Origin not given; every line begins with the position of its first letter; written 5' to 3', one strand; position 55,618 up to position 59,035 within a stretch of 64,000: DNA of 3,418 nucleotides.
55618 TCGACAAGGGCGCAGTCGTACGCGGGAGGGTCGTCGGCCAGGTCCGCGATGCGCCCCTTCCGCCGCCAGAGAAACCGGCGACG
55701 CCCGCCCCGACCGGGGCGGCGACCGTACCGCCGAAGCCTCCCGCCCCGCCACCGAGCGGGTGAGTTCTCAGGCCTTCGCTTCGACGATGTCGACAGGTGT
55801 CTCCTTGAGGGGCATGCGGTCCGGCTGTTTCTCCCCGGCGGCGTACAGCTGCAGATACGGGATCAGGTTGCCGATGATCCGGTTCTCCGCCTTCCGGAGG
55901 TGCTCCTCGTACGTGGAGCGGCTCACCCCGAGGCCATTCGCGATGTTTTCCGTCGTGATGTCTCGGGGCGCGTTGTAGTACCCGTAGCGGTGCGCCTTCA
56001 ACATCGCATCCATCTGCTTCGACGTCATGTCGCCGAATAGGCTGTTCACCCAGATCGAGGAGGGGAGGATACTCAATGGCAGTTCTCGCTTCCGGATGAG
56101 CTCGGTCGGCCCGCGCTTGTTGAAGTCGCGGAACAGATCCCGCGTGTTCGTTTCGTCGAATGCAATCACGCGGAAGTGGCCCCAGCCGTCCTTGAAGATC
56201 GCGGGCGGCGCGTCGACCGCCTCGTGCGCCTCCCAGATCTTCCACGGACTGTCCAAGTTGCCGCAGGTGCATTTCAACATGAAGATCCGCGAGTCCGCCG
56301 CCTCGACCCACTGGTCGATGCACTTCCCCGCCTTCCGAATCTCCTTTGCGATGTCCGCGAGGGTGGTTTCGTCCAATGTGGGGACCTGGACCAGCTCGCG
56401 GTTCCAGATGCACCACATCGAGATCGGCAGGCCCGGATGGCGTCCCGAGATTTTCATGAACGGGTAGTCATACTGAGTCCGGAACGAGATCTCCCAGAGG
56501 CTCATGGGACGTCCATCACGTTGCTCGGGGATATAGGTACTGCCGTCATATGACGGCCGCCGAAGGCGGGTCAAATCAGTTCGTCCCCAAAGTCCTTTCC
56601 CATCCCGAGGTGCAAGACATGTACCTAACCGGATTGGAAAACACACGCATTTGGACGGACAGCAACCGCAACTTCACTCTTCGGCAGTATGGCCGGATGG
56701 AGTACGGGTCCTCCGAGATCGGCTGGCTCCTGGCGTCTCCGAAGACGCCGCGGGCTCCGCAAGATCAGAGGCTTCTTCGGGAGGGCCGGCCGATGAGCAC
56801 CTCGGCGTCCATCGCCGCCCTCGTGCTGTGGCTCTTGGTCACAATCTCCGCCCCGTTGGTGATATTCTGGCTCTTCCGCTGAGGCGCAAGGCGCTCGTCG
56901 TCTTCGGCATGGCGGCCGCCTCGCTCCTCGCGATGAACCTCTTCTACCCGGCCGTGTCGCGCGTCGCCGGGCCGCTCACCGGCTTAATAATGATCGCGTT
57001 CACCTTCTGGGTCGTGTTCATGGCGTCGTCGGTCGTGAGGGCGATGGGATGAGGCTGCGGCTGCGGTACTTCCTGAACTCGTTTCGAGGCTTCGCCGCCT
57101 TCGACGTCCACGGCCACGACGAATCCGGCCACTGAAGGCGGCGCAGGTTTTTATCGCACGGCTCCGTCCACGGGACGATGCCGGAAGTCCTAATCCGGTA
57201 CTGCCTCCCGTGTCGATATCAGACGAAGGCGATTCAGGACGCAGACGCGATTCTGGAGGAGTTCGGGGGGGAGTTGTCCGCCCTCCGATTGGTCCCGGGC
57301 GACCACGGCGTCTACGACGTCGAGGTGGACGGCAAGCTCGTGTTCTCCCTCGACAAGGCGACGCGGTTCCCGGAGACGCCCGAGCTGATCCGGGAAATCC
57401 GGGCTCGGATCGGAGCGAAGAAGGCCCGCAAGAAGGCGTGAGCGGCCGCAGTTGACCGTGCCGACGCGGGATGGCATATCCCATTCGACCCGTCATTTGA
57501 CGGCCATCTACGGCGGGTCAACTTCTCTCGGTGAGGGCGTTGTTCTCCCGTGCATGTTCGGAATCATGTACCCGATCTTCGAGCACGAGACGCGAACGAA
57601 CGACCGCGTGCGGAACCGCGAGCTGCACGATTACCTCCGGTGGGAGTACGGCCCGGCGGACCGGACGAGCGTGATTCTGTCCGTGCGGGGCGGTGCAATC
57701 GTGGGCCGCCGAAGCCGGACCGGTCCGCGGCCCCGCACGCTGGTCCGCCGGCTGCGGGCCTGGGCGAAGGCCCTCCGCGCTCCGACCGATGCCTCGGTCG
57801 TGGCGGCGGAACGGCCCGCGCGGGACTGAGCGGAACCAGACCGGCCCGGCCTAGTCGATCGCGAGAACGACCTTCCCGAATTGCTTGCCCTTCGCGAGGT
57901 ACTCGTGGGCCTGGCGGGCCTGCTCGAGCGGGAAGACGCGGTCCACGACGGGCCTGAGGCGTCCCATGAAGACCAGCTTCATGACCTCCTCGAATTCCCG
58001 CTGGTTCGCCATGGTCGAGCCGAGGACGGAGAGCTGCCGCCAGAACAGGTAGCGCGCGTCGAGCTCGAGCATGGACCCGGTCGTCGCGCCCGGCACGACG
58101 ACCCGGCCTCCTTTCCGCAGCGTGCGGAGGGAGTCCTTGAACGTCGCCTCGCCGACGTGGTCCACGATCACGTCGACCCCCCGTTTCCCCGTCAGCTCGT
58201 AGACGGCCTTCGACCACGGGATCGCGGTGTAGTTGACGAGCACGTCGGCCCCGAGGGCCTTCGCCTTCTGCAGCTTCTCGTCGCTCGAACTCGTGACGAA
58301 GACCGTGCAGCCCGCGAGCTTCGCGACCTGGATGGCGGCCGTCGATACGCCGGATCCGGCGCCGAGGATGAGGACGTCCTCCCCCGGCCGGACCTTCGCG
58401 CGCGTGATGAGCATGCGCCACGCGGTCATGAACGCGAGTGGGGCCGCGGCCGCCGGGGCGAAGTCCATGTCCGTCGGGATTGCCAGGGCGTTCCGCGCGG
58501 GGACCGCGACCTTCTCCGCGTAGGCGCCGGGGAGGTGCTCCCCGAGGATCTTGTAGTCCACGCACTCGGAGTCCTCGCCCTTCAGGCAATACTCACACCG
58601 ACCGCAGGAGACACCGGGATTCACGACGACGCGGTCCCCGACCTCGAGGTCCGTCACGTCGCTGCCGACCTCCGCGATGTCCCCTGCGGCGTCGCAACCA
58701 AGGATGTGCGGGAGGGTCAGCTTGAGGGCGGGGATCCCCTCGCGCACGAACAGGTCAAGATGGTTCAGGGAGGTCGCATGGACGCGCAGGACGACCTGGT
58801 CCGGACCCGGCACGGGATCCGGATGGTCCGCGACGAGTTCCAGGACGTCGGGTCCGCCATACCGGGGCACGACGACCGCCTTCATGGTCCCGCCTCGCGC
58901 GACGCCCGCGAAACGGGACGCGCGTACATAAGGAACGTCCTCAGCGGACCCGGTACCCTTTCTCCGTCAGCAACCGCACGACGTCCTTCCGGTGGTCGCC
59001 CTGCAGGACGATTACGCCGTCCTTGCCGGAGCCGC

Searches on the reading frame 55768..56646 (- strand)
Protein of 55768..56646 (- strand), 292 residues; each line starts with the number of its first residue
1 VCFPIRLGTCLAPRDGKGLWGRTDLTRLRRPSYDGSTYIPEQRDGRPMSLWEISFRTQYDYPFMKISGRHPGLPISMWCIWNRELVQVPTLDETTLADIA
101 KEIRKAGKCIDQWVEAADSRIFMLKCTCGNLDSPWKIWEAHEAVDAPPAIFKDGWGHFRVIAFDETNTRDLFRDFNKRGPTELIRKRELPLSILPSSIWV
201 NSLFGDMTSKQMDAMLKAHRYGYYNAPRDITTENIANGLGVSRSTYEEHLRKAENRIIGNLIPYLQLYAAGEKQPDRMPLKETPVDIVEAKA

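Call 45: search_protein_families(library=pfam, proteins=[window:55768-56646:-], max_evalue=0.00001)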
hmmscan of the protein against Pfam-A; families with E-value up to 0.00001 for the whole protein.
window:55768-56646:- (292 aa): 2 families
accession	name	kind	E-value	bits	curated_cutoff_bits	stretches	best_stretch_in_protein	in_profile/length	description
PF04967.18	HTH_10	-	1.1e-18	67.2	23.1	1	207-258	1-52/53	HTH DNA binding domain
PF24280.2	HVO_A0563_N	-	5.2e-10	39.8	27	1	52-188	1-135/145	HVO_A0563, N-terminal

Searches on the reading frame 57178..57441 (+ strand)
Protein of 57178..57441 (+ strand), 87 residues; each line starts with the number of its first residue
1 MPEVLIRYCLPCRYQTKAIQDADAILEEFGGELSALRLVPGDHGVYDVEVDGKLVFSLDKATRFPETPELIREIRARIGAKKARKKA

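Call 46: search_protein_families(library=pfam, proteins=[window:57178-57441:+], max_evalue=0.00001)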
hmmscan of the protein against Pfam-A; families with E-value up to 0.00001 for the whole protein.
window:57178-57441:+ (87 aa): 1 family
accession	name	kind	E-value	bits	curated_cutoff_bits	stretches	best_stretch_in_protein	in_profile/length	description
PF10262.15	Rdx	-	8e-18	64.9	22.6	1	4-75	2-73/74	Rdx family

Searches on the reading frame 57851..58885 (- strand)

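Call 45: search_protein_families(library=pfam, proteins=[window:57851-58885:-], max_evalue=0.00001)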
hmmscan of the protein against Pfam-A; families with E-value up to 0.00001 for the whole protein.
window:57851-58885:- (344 aa): 3 families
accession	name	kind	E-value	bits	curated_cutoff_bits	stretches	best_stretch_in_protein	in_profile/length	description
PF00107.32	ADH_zinc_N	-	3.3e-35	121.3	31.8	1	179-305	1-127/129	Zinc-binding dehydrogenase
PF08240.17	ADH_N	-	7.9e-29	100.4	23.5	1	27-137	1-103/104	Alcohol dehydrogenase GroES-like domain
PF13602.12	ADH_zinc_N_2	-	3.8e-28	99.5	27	1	211-341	1-134/134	Zinc-binding dehydrogenase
